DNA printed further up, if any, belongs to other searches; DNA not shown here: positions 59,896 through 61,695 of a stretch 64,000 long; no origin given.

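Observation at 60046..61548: Radical SAM enzyme fused to a CoaB-like (DFP) domain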

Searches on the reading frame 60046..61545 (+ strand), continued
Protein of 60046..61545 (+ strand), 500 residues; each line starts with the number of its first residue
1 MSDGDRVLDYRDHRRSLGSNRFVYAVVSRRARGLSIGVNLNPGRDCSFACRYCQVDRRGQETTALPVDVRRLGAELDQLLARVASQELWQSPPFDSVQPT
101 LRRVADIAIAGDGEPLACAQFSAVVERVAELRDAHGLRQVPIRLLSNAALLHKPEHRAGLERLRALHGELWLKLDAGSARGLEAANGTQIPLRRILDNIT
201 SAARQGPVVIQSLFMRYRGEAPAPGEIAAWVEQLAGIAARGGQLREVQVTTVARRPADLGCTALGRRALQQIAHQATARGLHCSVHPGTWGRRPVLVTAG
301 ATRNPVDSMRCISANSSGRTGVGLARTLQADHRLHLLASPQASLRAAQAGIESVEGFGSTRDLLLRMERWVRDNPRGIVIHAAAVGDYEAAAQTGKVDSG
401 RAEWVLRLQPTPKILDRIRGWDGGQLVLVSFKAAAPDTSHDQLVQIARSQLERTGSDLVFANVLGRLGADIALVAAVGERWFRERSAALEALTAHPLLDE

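Call 62: search_protein_families(library=ncbifam, proteins=[L018:8675-9658:+, L018:10329-11288:+, L018:11305-12411:-, L090:9756-10364:-, L031:4138-4947:-], max_evalue=0.001)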
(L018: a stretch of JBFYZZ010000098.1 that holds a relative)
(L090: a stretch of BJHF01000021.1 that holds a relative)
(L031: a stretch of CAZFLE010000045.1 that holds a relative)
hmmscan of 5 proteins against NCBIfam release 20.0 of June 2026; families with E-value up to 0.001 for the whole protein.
L018:8675-9658:+ (327 aa): 16 families
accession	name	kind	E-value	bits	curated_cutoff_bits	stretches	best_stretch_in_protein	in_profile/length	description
TIGR00476.1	selD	equivalog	1.8e-105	352.6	125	1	2-296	13-309/311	selenide, water dikinase SelD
NF002098.0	PRK00943.1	equivalog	1.8e-89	300.1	299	1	3-300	20-316/347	selenide, water dikinase SelD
NF010705.0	PRK14105.1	equivalog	4.3e-42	144.2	291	1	13-248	30-279/345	selenide, water dikinase SelD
TIGR04369.1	fusion_not_SelD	hypoth_equivalog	9.1e-37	126.5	700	1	1-308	359-695/701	oxidoreductase/SelD-related fusion protein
TIGR01379.1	thiL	equivalog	4.3e-29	101.5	184.15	1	29-252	22-251/320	thiamine-phosphate kinase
NF004351.0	PRK05731.1-4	equivalog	4.9e-20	71.9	324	1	27-240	34-250/321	thiamine-phosphate kinase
TIGR04049.1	AIR_rel_sll0787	hypoth_equivalog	5.1e-19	68.5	321.3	1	28-238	40-242/318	sll0787 family AIR synthase-like protein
TIGR03267.1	methan_mark_2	hypoth_equivalog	2e-15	56.7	365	1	28-228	41-237/323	methanogenesis marker 2 protein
NF004353.0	PRK05731.2-2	equivalog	2.3e-15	56.5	301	1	29-248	17-236/311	thiamine-phosphate kinase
TIGR02124.1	hypE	equivalog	2.8e-14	52.8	251.6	1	27-248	29-254/332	hydrogenase expression/formation protein HypE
TIGR01736.1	FGAM_synth_II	equivalog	4.6e-11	41.7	525.75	1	20-231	48-274/718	phosphoribosylformylglycinamidine synthase subunit PurL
NF004354.0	PRK05731.2-3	equivalog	4.6e-09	36.1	204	1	67-164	54-149/273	thiamine-phosphate kinase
TIGR04050.1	MSMEG_0567_Cter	hypoth_equivalog_domain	1.7e-08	34.3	312.2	1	45-239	44-228/296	MSMEG_0567/sll0787 family protein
NF002290.1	PRK01213.1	equivalog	1.6e-07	29.9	648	1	30-227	422-634/723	phosphoribosylformylglycinamidine synthase subunit PurL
NF004350.0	PRK05731.1-1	equivalog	1.4e-06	27.5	441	1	44-194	48-194/325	thiamine-phosphate kinase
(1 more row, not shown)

L018:10329-11288:+ (320 aa): 7 families
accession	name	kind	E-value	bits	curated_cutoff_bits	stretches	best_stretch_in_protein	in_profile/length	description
TIGR00884.1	guaA_Cterm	equivalog_domain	1.9e-88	296.7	338.75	1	15-318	2-308/310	glutamine-hydrolyzing GMP synthase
NF000848.1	PRK00074.1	equivalog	4.9e-80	269.6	400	1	10-318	194-510/512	glutamine-hydrolyzing GMP synthase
TIGR00268.2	TIGR00268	equivalog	4.4e-12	45.8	150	1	33-232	17-200/259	ATP-dependent sacrificial sulfur transferase LarE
NF010587.0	PRK13980.1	equivalog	4.3e-07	29.4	255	1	16-91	18-94/267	NAD+ synthase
TIGR00552.1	nadE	equivalog_domain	2.4e-05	23.7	63.65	0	29-112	22-107/251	NAD(+) synthase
NF010367.0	PRK13795.1-2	equivalog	2.4e-05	23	456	1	20-106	231-318/584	hypothetical protein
NF002048.0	PRK00876.1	subfamily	0.00072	18.5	313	0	30-56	38-64/330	NAD(+) synthase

L018:11305-12411:- (369 aa): 5 families
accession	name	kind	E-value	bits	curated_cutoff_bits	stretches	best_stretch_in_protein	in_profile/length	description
NF041605.1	gln_syn_GlnII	equivalog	2e-138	461.1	500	1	11-347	3-330/333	glutamine synthetase GlnII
TIGR00653.1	GlnA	equivalog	3.5e-18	65.6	429.15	1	48-248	46-268/462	type I glutamate--ammonia ligase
TIGR03105.1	gln_synth_III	equivalog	6.2e-11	41.5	469.6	1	40-249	33-242/435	type III glutamate--ammonia ligase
NF045547.1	GGputSyn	equivalog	5.6e-10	38.5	650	1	82-343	92-354/438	gamma-glutamylputrescine synthetase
NF007006.0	PRK09469.1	equivalog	2.1e-05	23.3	845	0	173-343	202-377/469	glutamate--ammonia ligase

L090:9756-10364:- (203 aa): 6 families
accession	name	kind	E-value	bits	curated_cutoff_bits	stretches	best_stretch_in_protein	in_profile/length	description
NF003013.0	PRK03846.1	subfamily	4.9e-81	271.2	163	1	5-202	4-201/202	adenylyl-sulfate kinase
TIGR00455.1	apsK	equivalog_domain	2.4e-77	258.8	138.7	1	12-195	2-184/184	adenylyl-sulfate kinase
NF004035.0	PRK05506.1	subfamily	6.2e-73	246.1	715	1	5-199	436-630/632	bifunctional sulfate adenylyltransferase subunit 1/adenylylsulfate kinase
NF004040.0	PRK05537.1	equivalog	1.3e-58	198.8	669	1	27-202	394-571/572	bifunctional sulfate adenylyltransferase/adenylylsulfate kinase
NF002059.0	PRK00889.1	subfamily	1.4e-58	197.5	244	1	27-201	3-175/177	adenylyl-sulfate kinase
NF004041.0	PRK05541.1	subfamily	2.9e-29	102.3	127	1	27-198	5-173/176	adenylyl-sulfate kinase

L031:4138-4947:- (270 aa): 11 families
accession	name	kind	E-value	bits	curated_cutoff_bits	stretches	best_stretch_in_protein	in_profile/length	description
NF006054.0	PRK08202.1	equivalog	2.4e-90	302.7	218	1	3-268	5-273/274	purine-nucleoside phosphorylase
TIGR01697.1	PNPH-PUNA-XAPA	subfamily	2.6e-77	259.5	197.1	1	23-266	2-246/247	inosine/guanosine/xanthosine phosphorylase family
TIGR01698.1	PUNP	equivalog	4.4e-76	255.5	302.6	1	23-266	2-244/245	purine-nucleoside phosphorylase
TIGR01700.1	PNPH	equivalog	6.1e-69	232.2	293.35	1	23-266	2-248/249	purine nucleoside phosphorylase I, inosine and guanosine-specific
TIGR01699.1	XAPA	equivalog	3.8e-57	193.7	370.9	1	24-265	3-246/248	xanthosine phosphorylase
TIGR01694.1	MTAP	equivalog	1.1e-24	87.2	274.85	1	59-267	31-239/240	S-methyl-5'-thioadenosine phosphorylase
NF006599.0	PRK09136.1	equivalog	2.2e-19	69.7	223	1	59-267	33-245/247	S-methyl-5'-thioinosine phosphorylase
NF006334.0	PRK08564.1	equivalog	3.5e-14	52.6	382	1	59-268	39-249/267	S-methyl-5'-thioadenosine phosphorylase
NF005876.0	PRK07823.1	equivalog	1.5e-12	47.2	306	1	59-265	36-241/267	S-methyl-5'-thioadenosine phosphorylase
NF006492.0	PRK08931.1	equivalog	3.7e-11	43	437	1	59-250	35-228/291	S-methyl-5'-thioadenosine phosphorylase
NF005657.0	PRK07432.1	equivalog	2.7e-10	39.9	453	1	55-214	31-194/291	S-methyl-5'-thioadenosine phosphorylase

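Call 63: search_protein_families(library=padloc, proteins=[window:60046-61545:+, P0060], max_evalue=0.01)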
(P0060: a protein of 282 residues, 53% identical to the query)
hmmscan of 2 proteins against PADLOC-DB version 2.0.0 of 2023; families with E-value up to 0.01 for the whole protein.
window:60046-61545:+ (500 aa): 0 families

P0060 (282 aa): 2 families
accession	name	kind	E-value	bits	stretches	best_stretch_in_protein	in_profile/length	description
PDLC02904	pVip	-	0.00045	17.8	1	44-172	10-110/262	Viperins associated with kinases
PDLC02903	pVip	-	0.00054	17.5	1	40-171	3-102/257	Viperins not associated with kinases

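Call 66: search_protein_representatives(protein=window:60046-61545:+)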
Query: 500 residues. Proteins with E-value up to 0.001 (for the whole library): 4169; up to 1e-10: 1168; up to 1e-30: 249. The best 150 are listed.
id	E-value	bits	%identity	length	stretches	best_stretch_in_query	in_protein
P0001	1.5e-197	673.9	63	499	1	3-500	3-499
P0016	1.4e-85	304.6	71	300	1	291-499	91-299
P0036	3.2e-80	287.0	56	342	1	5-258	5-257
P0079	1.2e-76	275.2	49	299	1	5-289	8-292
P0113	7.9e-76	272.5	51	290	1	7-288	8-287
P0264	5.3e-61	223.6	46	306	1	10-281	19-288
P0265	2.1e-59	218.3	46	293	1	11-277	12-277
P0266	1.7e-58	215.3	44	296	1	8-280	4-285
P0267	7.1e-58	213.3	45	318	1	7-278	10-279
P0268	1.5e-57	212.2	42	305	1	10-289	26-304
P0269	1.5e-57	212.2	45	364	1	10-274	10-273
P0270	6.6e-57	210.1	41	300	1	4-275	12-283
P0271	1.7e-56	208.7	43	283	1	9-278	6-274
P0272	5.5e-56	207.0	41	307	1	7-281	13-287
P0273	1.6e-55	205.5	38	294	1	8-275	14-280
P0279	3.3e-53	197.9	42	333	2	58-276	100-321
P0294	7.1e-51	190.2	42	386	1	10-289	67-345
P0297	2.8e-50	188.2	39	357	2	63-275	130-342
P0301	3.5e-49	184.6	42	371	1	10-259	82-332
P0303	1.7e-48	182.3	39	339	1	10-277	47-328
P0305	2.5e-48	181.8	35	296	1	10-275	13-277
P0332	8.1e-45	170.2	40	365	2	87-277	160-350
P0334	8.9e-45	170.1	43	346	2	60-281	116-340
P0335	1.6e-44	169.2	35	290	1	10-281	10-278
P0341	9.3e-44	166.7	45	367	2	8-163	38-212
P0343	1.2e-43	166.4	34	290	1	5-277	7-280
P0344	1.3e-43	166.3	39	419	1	17-278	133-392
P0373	8.3e-41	157.0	33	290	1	11-275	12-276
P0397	5.2e-39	151.1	33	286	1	11-272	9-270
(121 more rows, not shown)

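Call 67: search_protein_families(library=pfam, proteins=[P0344, P0294, P0301, P0269, P0297, P0332, P0341, P0334, P0303, P0279], max_evalue=0.01)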
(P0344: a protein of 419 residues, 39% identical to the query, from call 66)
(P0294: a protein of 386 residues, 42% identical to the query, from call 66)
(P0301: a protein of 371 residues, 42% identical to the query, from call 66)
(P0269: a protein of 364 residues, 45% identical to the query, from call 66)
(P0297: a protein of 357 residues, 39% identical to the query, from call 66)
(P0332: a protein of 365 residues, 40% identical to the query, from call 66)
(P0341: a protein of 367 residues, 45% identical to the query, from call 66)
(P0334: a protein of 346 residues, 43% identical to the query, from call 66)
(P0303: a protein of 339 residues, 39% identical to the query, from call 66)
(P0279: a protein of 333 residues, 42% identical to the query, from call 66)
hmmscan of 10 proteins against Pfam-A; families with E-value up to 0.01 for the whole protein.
P0344 (419 aa): 2 families
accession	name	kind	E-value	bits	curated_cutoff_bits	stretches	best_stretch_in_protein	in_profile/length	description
PF04055.27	Radical_SAM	-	3.5e-10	40.7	29.5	2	156-193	1-39/166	Radical SAM superfamily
PF02591.20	Zn_ribbon_9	-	0.0012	19.3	29.1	1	62-94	1-33/33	C4-type zinc ribbon domain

P0294 (386 aa): 1 family
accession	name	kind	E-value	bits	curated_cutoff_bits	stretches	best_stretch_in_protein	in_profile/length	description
PF04055.27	Radical_SAM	-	8.5e-10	39.5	29.5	1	102-269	6-150/166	Radical SAM superfamily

P0301 (371 aa): 1 family
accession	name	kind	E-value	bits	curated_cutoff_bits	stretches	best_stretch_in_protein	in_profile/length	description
PF04055.27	Radical_SAM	-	1.4e-08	35.5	29.5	1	113-297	2-158/166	Radical SAM superfamily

P0269 (364 aa): 1 family
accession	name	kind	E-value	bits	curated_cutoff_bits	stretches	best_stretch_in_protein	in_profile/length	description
PF04055.27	Radical_SAM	-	2.7e-05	24.8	29.5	1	44-157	5-96/166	Radical SAM superfamily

P0297 (357 aa): 1 family
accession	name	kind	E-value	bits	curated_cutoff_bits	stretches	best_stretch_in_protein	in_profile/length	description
PF04055.27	Radical_SAM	-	1.1e-06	29.4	29.5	1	67-267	2-134/166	Radical SAM superfamily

P0332 (365 aa): 1 family
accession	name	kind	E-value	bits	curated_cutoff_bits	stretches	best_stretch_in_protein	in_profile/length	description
PF04055.27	Radical_SAM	-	5e-06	27.2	29.5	0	47-81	5-40/166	Radical SAM superfamily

P0341 (367 aa): 1 family
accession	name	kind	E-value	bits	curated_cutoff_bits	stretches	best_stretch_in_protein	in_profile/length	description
PF04055.27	Radical_SAM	-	1.1e-05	26.1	29.5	1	74-209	5-94/166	Radical SAM superfamily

P0334 (346 aa): 1 family
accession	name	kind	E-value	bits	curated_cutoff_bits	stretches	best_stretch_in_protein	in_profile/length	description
PF04055.27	Radical_SAM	-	5e-09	37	29.5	1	161-271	46-150/166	Radical SAM superfamily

P0303 (339 aa): 1 family
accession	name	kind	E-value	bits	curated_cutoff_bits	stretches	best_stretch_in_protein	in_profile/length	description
PF04055.27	Radical_SAM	-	1e-07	32.7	29.5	1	78-251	2-134/166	Radical SAM superfamily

P0279 (333 aa): 1 family
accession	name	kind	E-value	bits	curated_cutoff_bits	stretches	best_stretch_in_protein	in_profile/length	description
PF04055.27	Radical_SAM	-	4.3e-14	53.5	29.5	1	148-256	48-151/166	Radical SAM superfamily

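Call 68: list_cluster_members(proteins=[P0264, P0266, P0268, P0270, P0273, P0305, P0335, P0343, P0373, P0397])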
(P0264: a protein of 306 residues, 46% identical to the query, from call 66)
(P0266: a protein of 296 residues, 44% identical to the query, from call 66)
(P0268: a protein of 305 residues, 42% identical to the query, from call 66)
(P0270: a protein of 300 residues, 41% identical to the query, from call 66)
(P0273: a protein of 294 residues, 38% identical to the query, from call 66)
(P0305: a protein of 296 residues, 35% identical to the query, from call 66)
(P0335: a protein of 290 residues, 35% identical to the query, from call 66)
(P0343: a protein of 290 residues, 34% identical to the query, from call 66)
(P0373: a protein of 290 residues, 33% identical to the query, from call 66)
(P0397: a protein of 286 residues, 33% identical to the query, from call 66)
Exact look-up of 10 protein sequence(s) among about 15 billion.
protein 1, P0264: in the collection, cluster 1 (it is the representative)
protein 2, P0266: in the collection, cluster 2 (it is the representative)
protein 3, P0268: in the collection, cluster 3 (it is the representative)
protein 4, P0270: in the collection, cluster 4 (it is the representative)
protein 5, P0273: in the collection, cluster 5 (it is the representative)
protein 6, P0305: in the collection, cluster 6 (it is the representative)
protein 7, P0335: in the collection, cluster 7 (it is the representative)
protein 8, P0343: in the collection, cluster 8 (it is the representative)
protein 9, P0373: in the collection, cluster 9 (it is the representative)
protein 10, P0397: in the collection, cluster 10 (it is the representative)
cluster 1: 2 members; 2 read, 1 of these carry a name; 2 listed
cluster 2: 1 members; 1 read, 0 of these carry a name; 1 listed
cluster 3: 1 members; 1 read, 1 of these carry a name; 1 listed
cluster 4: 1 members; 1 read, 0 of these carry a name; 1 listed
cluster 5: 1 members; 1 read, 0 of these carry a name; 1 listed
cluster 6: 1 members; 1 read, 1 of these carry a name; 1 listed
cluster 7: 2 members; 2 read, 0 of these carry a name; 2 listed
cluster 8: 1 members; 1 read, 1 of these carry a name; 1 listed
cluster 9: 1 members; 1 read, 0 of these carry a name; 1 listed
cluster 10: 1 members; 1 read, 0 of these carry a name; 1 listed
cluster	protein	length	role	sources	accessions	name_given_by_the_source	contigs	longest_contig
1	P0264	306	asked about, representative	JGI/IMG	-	-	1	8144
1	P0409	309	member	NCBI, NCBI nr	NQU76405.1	MAG: radical SAM protein [Planctomycetes bacterium] | radical SAM protein [Planctomycetota bacterium]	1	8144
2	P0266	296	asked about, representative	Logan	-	-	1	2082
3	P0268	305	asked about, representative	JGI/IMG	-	wyosine [tRNA(Phe)-imidazoG37] synthetase (radical SAM superfamily)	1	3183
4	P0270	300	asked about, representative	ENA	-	-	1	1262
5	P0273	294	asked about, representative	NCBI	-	-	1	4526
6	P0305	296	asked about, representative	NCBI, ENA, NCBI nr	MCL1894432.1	MAG: radical SAM protein [Holophagaceae bacterium] | radical SAM protein [Holophagaceae bacterium]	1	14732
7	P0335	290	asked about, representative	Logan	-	-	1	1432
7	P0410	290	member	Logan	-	-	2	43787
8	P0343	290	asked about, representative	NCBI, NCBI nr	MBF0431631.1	MAG: radical SAM protein [Fibrobacteria bacterium] | radical SAM protein [Fibrobacteria bacterium]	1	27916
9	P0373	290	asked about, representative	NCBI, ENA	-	-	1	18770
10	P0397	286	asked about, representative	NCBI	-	-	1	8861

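Call 69: find_encoding_contigs(protein=P0343, flank=6000, max_places=1)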
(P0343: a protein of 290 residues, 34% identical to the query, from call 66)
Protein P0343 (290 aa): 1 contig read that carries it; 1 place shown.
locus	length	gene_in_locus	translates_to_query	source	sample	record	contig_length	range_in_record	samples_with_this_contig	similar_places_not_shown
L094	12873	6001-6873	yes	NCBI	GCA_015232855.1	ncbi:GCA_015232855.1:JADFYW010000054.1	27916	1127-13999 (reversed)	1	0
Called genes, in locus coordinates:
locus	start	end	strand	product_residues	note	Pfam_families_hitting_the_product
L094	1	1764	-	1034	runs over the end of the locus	PF11028:TMEM260_N, PF14559:TPR_19 (faint), PF28495:TMEM260_2, PF12895:ANAPC3 (faint)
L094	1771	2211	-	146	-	PF01029:NusB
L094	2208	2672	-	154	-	PF00885:DMRL_synthase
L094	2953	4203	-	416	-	PF00926:DHBP_synthase, PF00925:GTP_cyclohydro2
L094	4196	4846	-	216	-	PF00677:Lum_binding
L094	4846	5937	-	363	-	PF00383:dCMP_cyt_deam_1, PF14437:MafB19-deam, PF01872:RibD_C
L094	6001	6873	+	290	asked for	PF04055:Radical_SAM (weak)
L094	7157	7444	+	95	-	-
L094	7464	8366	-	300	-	PF00005:ABC_tran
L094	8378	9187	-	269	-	PF00528:BPD_transp_1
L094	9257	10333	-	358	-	PF13379:NMT1_2 (faint), PF09084:NMT1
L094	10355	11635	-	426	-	PF05816:TelA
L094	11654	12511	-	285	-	-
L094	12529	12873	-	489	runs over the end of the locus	PF00691:OmpA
